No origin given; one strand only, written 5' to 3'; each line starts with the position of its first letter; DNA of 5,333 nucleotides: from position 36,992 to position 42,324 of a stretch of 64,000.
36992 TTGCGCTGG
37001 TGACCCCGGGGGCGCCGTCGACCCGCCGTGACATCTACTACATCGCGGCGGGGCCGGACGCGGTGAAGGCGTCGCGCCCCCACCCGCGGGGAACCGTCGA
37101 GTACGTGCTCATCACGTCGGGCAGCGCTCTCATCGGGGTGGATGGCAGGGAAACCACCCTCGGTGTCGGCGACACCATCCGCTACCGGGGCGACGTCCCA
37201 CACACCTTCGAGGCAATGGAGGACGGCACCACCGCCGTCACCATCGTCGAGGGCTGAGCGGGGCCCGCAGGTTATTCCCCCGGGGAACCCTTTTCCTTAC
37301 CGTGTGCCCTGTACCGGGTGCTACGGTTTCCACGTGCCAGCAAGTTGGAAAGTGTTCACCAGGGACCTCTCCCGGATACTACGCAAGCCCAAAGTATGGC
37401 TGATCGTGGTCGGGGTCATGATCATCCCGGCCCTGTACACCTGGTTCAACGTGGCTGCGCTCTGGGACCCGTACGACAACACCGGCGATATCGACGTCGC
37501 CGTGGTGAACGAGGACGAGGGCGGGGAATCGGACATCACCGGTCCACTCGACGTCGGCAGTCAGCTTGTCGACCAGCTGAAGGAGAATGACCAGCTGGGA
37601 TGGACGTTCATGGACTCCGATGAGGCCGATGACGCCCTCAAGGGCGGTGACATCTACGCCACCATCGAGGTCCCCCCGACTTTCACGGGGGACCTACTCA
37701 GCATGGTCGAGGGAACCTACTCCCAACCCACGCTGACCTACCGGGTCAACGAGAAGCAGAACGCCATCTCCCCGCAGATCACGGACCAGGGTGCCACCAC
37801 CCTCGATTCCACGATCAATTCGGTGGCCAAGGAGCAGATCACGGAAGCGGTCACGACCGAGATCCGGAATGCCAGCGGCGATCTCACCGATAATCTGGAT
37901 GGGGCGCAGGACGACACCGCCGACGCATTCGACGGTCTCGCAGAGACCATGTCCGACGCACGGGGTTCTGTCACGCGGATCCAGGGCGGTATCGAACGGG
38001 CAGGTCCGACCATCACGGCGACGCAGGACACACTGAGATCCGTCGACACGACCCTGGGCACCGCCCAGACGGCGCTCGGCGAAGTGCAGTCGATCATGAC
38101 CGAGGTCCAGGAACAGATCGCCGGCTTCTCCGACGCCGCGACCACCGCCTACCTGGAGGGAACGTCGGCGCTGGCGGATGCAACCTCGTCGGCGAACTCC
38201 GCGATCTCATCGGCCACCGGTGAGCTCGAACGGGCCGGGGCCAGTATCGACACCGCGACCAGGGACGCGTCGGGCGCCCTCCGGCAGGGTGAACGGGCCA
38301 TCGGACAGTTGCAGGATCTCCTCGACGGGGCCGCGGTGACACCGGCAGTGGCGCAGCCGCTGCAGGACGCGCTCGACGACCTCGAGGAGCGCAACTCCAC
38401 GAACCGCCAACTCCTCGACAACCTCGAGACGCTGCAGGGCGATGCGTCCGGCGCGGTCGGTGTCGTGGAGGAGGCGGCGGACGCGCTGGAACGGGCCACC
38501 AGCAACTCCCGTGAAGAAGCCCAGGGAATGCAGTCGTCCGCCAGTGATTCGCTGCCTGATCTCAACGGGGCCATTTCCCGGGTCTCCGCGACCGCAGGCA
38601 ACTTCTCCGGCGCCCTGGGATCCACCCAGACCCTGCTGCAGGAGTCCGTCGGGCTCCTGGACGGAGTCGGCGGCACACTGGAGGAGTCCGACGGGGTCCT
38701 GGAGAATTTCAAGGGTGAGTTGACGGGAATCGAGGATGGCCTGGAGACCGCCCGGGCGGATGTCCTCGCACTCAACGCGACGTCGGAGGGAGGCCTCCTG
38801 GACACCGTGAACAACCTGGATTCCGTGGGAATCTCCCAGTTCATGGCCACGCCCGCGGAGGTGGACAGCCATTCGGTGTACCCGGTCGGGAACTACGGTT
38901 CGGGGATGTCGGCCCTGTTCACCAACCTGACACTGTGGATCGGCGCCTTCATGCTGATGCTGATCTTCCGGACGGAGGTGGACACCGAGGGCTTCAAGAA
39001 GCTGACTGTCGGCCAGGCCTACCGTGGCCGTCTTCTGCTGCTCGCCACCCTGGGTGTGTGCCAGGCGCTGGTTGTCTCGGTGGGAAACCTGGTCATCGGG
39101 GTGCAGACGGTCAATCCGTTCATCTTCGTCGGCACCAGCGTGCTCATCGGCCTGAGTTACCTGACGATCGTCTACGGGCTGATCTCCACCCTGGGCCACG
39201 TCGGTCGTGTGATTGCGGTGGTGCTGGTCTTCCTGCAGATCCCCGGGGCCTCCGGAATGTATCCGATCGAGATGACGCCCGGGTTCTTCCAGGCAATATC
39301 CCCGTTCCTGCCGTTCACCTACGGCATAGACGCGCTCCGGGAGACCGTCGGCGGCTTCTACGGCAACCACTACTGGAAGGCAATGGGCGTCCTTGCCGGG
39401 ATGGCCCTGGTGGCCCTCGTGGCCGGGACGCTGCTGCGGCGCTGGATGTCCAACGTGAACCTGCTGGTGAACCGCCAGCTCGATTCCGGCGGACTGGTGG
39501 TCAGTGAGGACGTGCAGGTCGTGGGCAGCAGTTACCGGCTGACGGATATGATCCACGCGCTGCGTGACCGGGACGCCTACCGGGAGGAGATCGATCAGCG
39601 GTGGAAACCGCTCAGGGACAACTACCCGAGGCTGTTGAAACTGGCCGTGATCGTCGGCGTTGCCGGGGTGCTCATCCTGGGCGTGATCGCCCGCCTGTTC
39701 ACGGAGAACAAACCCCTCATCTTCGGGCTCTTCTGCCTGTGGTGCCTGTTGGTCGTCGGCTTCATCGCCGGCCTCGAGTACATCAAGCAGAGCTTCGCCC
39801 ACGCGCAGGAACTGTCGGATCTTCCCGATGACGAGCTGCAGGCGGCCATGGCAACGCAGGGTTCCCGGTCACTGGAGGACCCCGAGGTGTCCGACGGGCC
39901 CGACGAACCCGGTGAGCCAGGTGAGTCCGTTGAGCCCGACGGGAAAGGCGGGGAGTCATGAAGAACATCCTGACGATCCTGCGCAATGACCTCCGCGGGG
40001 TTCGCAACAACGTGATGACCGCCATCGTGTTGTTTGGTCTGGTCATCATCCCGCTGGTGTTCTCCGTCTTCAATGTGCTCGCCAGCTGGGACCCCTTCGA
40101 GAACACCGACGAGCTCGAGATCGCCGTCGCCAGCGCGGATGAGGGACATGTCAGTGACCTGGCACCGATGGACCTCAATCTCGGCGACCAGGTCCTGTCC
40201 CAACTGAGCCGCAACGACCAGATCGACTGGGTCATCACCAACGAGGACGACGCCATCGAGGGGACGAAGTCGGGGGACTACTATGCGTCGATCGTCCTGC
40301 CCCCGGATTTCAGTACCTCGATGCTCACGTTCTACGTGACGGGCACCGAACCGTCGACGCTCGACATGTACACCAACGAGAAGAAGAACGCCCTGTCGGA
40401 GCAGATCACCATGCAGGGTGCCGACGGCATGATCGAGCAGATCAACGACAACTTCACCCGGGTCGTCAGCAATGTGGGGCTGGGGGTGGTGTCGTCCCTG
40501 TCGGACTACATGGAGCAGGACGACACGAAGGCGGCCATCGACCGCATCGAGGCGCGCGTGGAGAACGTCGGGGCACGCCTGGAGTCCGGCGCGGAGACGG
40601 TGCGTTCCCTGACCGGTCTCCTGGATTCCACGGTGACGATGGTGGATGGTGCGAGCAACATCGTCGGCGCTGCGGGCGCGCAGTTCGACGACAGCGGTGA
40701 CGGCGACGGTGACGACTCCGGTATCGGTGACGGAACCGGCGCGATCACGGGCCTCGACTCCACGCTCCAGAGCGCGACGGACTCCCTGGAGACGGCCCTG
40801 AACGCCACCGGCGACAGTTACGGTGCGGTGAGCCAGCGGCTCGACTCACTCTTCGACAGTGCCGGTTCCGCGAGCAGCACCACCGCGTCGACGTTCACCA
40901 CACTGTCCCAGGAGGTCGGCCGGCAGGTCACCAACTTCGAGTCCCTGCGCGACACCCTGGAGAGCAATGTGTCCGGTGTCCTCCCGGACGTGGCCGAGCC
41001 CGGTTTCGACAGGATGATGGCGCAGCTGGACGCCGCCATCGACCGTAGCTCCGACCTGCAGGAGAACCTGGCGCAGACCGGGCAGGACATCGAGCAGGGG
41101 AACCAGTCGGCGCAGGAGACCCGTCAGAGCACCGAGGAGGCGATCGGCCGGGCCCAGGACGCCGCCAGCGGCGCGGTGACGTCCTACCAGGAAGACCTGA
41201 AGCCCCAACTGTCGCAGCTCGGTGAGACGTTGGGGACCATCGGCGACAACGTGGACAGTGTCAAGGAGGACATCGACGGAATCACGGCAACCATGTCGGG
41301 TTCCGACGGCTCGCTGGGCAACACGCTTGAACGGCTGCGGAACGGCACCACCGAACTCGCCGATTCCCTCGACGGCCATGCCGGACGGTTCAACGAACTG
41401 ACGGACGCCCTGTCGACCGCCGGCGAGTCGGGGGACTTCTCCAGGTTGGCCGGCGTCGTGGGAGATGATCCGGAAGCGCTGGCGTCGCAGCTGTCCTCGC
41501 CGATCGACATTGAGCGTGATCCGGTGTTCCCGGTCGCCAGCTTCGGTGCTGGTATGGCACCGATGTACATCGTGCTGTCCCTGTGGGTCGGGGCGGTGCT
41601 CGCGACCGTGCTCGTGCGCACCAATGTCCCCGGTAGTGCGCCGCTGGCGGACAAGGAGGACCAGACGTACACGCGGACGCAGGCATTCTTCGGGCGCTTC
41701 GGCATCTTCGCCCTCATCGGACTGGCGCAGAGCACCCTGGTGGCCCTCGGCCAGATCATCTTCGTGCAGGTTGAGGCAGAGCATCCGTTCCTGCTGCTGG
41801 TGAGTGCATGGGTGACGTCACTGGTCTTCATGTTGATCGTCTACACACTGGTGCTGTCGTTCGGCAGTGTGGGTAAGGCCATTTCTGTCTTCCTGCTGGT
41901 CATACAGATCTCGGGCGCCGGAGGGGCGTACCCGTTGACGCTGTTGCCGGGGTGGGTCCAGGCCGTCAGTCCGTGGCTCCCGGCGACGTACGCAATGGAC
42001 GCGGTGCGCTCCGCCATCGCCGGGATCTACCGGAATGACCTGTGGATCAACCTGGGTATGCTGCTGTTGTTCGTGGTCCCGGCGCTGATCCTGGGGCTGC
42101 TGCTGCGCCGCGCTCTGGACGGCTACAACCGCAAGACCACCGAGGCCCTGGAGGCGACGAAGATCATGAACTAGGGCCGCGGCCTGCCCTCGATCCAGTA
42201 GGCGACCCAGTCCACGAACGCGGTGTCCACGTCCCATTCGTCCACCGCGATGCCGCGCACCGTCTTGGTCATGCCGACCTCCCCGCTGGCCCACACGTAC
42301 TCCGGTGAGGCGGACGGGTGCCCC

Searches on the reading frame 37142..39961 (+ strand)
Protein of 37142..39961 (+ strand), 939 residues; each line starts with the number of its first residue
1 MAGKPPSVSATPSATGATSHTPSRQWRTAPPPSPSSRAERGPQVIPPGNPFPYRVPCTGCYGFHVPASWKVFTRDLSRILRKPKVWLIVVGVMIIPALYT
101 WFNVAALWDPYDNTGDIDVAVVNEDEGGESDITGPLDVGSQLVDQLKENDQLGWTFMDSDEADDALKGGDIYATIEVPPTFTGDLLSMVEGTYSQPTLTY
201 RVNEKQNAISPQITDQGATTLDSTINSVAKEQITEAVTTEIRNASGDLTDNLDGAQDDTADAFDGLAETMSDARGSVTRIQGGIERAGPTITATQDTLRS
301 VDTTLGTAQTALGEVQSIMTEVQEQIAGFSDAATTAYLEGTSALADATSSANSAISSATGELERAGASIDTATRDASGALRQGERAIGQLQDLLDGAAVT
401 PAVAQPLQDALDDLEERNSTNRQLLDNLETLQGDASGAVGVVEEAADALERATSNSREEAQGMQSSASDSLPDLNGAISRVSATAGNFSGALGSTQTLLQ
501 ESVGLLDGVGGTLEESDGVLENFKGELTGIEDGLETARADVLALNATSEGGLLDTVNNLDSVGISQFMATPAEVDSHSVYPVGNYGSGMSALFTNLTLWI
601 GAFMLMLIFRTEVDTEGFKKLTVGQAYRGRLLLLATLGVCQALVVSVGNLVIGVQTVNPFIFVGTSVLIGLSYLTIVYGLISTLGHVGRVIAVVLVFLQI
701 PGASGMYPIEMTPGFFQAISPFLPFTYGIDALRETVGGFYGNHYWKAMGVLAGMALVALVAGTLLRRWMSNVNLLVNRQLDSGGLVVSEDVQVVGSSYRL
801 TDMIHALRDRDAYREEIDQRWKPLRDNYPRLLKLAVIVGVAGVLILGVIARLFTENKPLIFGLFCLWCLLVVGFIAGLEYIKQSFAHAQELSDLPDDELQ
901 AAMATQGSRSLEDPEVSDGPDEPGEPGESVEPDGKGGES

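Call 39: search_protein_families(library=pfam, proteins=[window:37142-39961:+], max_evalue=0.001)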
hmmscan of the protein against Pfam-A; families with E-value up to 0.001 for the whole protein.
window:37142-39961:+ (939 aa): 3 families
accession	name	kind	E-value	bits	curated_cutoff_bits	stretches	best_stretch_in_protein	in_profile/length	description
PF12698.13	ABC2_membrane_3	-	1.1e-25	91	31.6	2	556-762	127-345/347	ABC-2 family transporter protein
PF12051.14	DUF3533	-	3.5e-08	33.2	27.6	1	101-245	14-172/380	Protein of unknown function (DUF3533)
PF01061.29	ABC2_membrane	-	0.00016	21.7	26.9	1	589-735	57-209/211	ABC-2 type transporter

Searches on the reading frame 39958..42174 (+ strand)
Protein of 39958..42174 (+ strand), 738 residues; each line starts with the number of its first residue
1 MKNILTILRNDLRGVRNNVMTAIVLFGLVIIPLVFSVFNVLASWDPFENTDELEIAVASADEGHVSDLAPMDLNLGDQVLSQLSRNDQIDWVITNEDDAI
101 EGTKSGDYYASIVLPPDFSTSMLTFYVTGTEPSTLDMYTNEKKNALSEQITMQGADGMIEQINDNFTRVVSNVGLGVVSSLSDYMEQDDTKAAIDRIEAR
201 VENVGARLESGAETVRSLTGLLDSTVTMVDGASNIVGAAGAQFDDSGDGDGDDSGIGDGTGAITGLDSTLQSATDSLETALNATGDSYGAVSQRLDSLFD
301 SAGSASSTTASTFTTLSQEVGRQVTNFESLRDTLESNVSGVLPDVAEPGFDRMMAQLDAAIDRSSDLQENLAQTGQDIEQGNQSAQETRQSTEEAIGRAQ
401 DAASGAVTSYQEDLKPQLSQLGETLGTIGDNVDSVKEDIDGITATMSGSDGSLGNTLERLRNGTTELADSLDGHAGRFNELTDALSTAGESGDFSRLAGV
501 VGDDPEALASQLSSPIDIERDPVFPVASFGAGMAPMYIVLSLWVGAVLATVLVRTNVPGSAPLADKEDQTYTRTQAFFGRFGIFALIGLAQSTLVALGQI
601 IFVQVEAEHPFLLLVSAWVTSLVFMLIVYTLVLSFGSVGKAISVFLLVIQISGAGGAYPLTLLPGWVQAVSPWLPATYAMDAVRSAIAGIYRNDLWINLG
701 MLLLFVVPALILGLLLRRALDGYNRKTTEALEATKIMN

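Call 39: search_protein_families(library=pfam, proteins=[window:39958-42174:+], max_evalue=0.001)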
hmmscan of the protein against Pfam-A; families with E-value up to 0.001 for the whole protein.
window:39958-42174:+ (738 aa): 3 families
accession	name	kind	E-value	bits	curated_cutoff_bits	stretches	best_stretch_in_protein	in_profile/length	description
PF12698.13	ABC2_membrane_3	-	6.7e-19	68.6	31.6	2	24-163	3-141/347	ABC-2 family transporter protein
PF01442.23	Apolipoprotein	-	1.9e-07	31.4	90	0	328-425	91-181/190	Apolipoprotein A1/A4/E domain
PF01061.29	ABC2_membrane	-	7.7e-07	29.3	26.9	1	569-686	88-209/211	ABC-2 type transporter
